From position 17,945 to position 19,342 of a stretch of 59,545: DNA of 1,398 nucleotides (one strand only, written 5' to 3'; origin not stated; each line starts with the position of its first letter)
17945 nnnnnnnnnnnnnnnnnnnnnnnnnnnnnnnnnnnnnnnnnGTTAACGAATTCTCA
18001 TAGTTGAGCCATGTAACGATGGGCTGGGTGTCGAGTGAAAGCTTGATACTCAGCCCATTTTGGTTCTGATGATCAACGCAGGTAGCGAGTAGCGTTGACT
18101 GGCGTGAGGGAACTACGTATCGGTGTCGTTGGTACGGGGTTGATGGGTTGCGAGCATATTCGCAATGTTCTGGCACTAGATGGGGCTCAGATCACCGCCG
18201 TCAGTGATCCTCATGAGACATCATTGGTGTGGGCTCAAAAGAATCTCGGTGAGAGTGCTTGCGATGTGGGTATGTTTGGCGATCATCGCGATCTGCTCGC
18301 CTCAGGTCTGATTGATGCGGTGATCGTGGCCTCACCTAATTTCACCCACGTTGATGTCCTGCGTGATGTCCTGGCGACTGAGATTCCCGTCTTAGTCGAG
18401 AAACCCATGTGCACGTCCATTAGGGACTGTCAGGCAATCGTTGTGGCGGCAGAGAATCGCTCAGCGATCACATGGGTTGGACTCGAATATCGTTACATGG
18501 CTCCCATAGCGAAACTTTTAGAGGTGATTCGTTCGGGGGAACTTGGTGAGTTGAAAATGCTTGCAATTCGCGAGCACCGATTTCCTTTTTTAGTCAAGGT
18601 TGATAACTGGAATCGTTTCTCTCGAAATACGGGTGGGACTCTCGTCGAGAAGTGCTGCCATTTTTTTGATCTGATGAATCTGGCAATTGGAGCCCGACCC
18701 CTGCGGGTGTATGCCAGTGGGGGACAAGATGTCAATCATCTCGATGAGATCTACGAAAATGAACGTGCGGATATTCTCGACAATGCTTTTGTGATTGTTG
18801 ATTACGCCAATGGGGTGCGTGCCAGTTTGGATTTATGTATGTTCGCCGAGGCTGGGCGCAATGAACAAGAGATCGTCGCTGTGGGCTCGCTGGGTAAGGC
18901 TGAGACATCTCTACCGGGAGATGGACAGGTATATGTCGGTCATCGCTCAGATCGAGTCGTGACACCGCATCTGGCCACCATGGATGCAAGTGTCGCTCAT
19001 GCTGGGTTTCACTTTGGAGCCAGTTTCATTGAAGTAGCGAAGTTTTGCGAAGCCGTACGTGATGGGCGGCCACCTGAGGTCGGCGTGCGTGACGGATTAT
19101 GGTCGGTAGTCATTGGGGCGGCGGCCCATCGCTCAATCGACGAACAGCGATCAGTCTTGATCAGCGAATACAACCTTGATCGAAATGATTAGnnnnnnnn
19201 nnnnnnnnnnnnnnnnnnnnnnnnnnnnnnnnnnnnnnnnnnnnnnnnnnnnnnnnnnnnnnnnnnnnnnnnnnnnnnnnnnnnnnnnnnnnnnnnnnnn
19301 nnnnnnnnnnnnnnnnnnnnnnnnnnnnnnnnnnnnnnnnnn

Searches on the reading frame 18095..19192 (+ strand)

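Call 42: search_protein_families(library=ncbifam, proteins=[window:18095-19192:+], max_evalue=0.001)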
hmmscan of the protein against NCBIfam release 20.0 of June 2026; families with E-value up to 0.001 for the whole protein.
window:18095-19192:+ (365 aa): 8 families
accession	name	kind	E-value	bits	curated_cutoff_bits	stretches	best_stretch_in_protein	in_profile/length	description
TIGR04380.1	myo_inos_iolG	equivalog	2.6e-36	125.2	355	1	7-354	2-329/330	inositol 2-dehydrogenase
NF040723.1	UDP-GlcNAcDh_Arch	equivalog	2.3e-27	96.3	450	1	7-218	1-196/302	UDP-N-acetylglucosamine 3-dehydrogenase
NF052679.1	InsChiInosDhIolG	equivalog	1.3e-20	73.7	540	1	7-163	3-157/343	bifunctional inositol 2-dehydrogenase/D-chiro-inositol 1-dehydrogenase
NF052479.1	LevoglcsnDh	equivalog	3.2e-10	39.2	650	1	5-154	2-155/386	levoglucosan dehydrogenase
NF058561.1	BT_2158_fam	equivalog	5.6e-10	38.4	750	1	7-156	36-180/487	glycoside 3-dehydrogenase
NF008607.0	PRK11579.1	subfamily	7.5e-09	35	330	1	6-193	4-184/346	oxidoreductase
NF041392.1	XylDh_Gfo6_Halo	equivalog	4.5e-08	32.3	350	1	61-155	71-165/350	D-xylose 1-dehydrogenase Gfo6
NF058563.1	BT_2159_fam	equivalog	3.4e-07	29.6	650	1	8-166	2-155/350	disaccharide 3-dehydrogenase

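Call 43: search_protein_families(library=pfam, proteins=[window:18095-19192:+], max_evalue=0.01)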
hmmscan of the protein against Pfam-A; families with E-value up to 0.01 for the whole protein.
window:18095-19192:+ (365 aa): 3 families
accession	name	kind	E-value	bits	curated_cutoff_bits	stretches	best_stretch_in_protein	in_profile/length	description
PF02894.22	GFO_IDH_MocA_C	-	7e-25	88.6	22.9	1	143-354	2-216/218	Oxidoreductase family, C-terminal alpha/beta domain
PF01408.29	GFO_IDH_MocA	-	1.1e-24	87.8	24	1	7-129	1-119/120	Oxidoreductase family, NAD-binding Rossmann fold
PF22725.1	GFO_IDH_MocA_C3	-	4.4e-16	59.4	27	1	139-269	2-123/124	GFO/IDH/MocA C-terminal domain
